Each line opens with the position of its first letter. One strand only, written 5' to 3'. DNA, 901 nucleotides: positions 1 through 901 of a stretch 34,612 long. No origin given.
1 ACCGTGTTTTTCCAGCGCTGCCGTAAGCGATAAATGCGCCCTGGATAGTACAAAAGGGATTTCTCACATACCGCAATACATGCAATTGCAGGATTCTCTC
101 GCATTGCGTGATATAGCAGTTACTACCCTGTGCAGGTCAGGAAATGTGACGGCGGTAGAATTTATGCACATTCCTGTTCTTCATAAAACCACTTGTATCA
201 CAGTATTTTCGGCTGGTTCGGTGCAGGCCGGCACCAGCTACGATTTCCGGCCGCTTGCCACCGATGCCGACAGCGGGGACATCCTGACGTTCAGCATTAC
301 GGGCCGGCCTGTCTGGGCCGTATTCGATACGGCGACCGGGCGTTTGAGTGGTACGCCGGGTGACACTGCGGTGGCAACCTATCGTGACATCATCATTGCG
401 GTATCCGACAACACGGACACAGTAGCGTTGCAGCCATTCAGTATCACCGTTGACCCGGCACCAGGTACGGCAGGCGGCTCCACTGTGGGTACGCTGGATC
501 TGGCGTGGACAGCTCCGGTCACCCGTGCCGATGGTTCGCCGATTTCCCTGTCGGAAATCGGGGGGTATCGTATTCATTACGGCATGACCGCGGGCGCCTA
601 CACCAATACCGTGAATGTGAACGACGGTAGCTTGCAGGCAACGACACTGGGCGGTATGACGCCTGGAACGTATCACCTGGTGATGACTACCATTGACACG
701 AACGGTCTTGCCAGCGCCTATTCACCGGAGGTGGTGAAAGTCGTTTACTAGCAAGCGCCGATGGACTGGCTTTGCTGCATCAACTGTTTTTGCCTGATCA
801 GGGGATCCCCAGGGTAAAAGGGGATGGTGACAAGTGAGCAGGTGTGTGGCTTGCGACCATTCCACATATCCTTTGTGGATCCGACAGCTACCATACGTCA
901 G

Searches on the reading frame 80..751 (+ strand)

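Call 33: search_protein_families(library=pfam, proteins=[window:80-751:+], max_evalue=0.0001)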
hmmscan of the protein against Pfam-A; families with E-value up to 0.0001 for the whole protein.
window:80-751:+ (223 aa): 1 family
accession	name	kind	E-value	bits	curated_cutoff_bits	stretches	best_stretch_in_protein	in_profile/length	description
PF05345.18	He_PIG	-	7.7e-10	39.5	24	1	44-124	9-95/96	Putative Ig domain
